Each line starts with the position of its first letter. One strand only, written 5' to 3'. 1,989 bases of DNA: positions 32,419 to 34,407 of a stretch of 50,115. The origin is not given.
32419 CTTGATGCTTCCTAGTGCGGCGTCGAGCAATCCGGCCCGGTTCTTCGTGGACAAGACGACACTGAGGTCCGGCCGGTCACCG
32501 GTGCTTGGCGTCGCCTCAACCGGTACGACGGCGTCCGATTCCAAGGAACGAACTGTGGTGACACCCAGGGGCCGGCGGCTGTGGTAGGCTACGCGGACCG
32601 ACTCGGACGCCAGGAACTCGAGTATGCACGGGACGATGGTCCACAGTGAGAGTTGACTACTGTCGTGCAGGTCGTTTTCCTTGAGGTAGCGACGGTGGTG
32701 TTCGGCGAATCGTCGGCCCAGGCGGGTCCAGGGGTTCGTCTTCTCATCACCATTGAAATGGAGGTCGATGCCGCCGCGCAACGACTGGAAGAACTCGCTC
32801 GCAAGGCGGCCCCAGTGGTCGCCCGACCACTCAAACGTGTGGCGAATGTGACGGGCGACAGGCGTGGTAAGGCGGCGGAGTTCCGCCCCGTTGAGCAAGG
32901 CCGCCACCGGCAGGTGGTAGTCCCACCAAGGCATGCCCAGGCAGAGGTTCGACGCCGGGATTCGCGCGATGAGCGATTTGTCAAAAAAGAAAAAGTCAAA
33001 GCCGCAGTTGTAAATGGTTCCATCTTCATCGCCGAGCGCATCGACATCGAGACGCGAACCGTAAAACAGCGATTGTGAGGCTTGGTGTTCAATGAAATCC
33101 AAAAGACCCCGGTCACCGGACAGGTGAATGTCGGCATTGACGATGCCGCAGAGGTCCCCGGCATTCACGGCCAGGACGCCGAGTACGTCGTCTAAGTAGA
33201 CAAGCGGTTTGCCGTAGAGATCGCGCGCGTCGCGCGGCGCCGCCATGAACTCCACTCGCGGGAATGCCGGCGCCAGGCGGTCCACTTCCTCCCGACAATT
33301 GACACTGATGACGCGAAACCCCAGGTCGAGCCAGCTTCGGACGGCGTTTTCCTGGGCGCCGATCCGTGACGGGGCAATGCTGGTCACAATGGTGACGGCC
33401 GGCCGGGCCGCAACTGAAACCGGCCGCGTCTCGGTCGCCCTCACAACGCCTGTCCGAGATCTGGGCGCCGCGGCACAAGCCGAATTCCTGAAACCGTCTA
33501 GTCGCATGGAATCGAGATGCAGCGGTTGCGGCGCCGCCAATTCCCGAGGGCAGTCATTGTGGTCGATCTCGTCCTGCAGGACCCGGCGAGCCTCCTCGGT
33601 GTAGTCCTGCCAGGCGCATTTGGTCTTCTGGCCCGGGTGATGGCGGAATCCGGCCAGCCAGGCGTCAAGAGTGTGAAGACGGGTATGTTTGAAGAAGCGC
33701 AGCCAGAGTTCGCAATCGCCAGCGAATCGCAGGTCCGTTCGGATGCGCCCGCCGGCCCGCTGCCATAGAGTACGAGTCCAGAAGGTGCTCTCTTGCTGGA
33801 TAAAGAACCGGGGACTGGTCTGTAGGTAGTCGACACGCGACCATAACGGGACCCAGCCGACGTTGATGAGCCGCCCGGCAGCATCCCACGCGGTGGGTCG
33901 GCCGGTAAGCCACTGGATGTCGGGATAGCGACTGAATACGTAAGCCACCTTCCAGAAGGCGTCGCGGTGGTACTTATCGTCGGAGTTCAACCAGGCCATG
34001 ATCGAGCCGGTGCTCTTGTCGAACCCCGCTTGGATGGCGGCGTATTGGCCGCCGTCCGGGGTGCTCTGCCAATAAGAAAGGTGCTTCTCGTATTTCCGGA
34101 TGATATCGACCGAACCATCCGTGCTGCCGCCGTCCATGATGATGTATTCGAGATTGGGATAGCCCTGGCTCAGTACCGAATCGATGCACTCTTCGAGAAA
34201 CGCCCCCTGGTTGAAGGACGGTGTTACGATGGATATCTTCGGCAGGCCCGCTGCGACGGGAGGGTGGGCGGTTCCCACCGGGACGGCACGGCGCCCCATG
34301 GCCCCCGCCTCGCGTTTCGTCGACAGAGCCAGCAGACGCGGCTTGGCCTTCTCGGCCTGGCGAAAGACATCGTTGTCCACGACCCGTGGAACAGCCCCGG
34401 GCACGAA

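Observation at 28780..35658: About seven glycosyltransferase-type modules fused in a single 2,292-aa soluble polypeptide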

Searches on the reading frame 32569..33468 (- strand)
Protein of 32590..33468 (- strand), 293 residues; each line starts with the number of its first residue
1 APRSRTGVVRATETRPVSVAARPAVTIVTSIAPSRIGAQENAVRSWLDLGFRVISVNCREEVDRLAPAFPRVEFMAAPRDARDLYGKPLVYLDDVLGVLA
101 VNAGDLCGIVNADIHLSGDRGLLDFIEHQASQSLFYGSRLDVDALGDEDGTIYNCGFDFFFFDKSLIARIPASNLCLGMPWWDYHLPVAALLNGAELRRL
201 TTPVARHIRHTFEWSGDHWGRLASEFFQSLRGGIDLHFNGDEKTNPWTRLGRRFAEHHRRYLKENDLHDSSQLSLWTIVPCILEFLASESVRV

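Call 8: search_protein_families(library=pfam, proteins=[window:32590-33468:-], max_evalue=10)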
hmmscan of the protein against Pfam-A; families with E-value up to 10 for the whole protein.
window:32590-33468:- (293 aa): 0 families

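Call 22: search_solved_structures(query=A1, max_evalue=10)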
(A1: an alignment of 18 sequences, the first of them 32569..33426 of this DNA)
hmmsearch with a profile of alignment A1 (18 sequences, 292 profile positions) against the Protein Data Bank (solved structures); distinct sequences matched with E-value up to 10: 4.
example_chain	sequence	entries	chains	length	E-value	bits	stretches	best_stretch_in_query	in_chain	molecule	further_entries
8fwp_A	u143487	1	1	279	0.79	12.2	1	236-286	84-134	Cell division control protein 10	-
8pfh_A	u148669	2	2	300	0.88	12.1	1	236-286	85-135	CDC10 isoform 1 | Cell division control protein 10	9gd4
8jjr_e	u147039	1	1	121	1.3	11.5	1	39-74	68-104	PsaE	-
1ycn_A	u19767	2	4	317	2.3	10.7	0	183-267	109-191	putative Ca2+-dependent membrane-binding protein annexin | Annexin D1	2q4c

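Call 32: predict_structure(alignment_id=A1)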
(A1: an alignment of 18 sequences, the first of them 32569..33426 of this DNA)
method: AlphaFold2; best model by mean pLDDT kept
length: 286 residues; sequences in the alignment: 18
mean_pLDDT: 91.1   pTM: 0.89
mean pLDDT of the five models: 91.1, 91.1, 91.1, 89.5, 79.6
residues with pLDDT >= 90: 223; 70-90: 49; 50-70: 6; < 50: 8
segments of 3 or more residues with pLDDT < 50: 1-6
pLDDT, mean of each block of 10 residues (from residue 1): 50 95 95 96 95 97 94 94 95 96 91 95 95 89 95 95 93 97 96 86 87 93 95 96 91 78 90 97 67
secondary structure, 60 per line:
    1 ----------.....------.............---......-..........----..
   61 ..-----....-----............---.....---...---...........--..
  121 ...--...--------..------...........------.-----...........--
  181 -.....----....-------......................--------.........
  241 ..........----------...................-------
elements in order: E11-15 H22-34 E38-43 H45-54 E59-62 H68-71 H78-88 E92-96 E100-102 H106-116 E119-123 E126-128 E145-149 H150-155 H168-178 E182-186 E191-194 H202-223 H232-250 H261-275 E276-279

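Call 36: fold_search(model_id=the predicted structure, library=pdb)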
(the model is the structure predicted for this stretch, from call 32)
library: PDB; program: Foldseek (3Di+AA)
matches with E <= 10: 1705; with E <= 0.001: 273
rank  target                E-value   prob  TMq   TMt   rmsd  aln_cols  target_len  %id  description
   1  9o4g_A                3.3e-08  1.00  0.45  0.21   6.9       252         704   13  Cryo-EM structure of the CHSY3-CHPF1 chondroitin synthase heterodimer (released 2026-03-04)
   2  9omn_B                1.4e-07  1.00  0.52  0.54   7.8       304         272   12  WrtF fucosyltransferase - GDP-2-deoxy-2-fluoro-beta-L-fucose (released 2025-10-29)
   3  9omk_B                1.5e-07  1.00  0.50  0.55   8.2       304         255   11  WrtF fucosyltransferase - trisaccharide acceptor (released 2025-10-29)
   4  9oml_B                2.1e-07  1.00  0.52  0.54   8.6       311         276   12  WrtF fucosyltransferase - acetylated trisaccharide acceptor (released 2025-10-29)
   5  6p61_C                2.5e-07  1.00  0.46  0.65   4.8       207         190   16  Structure of a Glycosyltransferase from Leptospira borgpetersenii serovar Hardjo-bovis (strain JB197) (released 2019-07-10)
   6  9omm_B                2.5e-07  1.00  0.52  0.54   8.9       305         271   11  WrtF fucosyltransferase - tetrasaccharide product (released 2025-10-29)
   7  6p61_B                2.9e-07  1.00  0.49  0.69   4.0       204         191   16  Structure of a Glycosyltransferase from Leptospira borgpetersenii serovar Hardjo-bovis (strain JB197) (released 2019-07-10)
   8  9omm_A                3.0e-07  1.00  0.50  0.55   8.3       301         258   11  WrtF fucosyltransferase - tetrasaccharide product (released 2025-10-29)
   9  9omh_C                3.2e-07  1.00  0.50  0.54   8.3       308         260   11  WrtF fucosyltransferase - Apo (released 2025-10-29)
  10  1h7l                  4.4e-07  1.00  0.45  0.52   5.5       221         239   13  dTDP-MAGNESIUM COMPLEX OF SPSA FROM BACILLUS SUBTILIS (released 2001-12-13)
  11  9omh_A                4.4e-07  1.00  0.51  0.54   8.8       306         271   10  WrtF fucosyltransferase - Apo (released 2025-10-29)
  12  9omh_D                5.6e-07  1.00  0.49  0.52   8.9       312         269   12  WrtF fucosyltransferase - Apo (released 2025-10-29)
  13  2z86_D                6.0e-07  1.00  0.46  0.25   5.5       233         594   13  Crystal structure of chondroitin polymerase from Escherichia coli strain K4 (K4CP) complexed with UDP-GlcUA and UDP (released 2008-09-16)
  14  2z86_B                6.3e-07  1.00  0.50  0.26   5.2       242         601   12  Crystal structure of chondroitin polymerase from Escherichia coli strain K4 (K4CP) complexed with UDP-GlcUA and UDP (released 2008-09-16)
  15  6p61_A                7.2e-07  1.00  0.46  0.65   4.4       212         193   16  Structure of a Glycosyltransferase from Leptospira borgpetersenii serovar Hardjo-bovis (strain JB197) (released 2019-07-10)
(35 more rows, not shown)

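Call 53: search_protein_families(library=ncbifam, proteins=[window:32569-33426:-], max_evalue=1)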
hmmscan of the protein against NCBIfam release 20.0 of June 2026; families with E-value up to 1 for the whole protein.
window:32569-33426:- (286 aa): 0 families

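Call 67: search_protein_representatives(alignment_id=A1)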
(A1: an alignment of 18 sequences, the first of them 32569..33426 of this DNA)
Query: 18 sequences, 292 profile positions. Proteins with E-value up to 0.001 (for the whole library): 2173; up to 1e-10: 1633; up to 1e-30: 793. The best 150 are listed.
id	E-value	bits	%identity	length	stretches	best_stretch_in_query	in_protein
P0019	5.6e-243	820.2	-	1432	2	8-290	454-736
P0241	1.1e-170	582.9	-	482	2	14-243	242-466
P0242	6.9e-139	478.6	-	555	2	9-258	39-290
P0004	5.4e-122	423.1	-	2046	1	3-291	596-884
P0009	5.8e-118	409.9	-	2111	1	3-291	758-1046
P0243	7.6e-115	399.6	-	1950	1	7-291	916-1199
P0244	3.3e-114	397.6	-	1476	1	16-289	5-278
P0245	2.8e-113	394.5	-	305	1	4-253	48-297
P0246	8.2e-111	386.4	-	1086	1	8-289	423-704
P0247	2.4e-109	381.6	-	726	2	9-208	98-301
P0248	1.6e-108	378.9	-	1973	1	9-290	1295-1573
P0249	9.4e-107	373.1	-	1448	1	15-291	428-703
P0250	4.6e-99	347.9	-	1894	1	10-260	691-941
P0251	4.3e-98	344.7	-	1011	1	15-290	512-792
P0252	2.5e-94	332.3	-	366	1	16-291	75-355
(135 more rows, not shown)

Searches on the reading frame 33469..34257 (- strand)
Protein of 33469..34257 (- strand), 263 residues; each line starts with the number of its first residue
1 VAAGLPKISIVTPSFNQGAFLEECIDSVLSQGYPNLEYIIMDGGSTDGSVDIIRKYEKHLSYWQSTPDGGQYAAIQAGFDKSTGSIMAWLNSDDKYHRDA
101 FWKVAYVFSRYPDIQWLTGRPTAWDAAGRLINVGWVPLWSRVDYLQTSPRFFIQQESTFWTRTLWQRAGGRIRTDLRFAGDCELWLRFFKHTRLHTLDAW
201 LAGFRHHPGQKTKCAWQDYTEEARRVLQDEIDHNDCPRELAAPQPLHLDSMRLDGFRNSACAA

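Call 8: search_protein_families(library=pfam, proteins=[window:33469-34257:-], max_evalue=10)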
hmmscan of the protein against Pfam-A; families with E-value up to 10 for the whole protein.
window:33469-34257:- (263 aa): 4 families
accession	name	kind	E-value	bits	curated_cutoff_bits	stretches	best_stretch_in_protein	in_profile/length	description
PF00535.33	Glycos_transf_2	-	1.5e-23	84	23.3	1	9-113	1-108/168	Glycosyl transferase family 2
PF13641.12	Glyco_tranf_2_3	-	1e-07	32.6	27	1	6-141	1-137/230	Glycosyltransferase like family 2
PF10111.15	Glyco_tranf_2_2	-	0.00051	20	27.3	1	20-106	14-104/276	Glycosyltransferase like family 2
PF10910.14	Phage_gene29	-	0.077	13.6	29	1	199-232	46-78/124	Phage gene 29 protein family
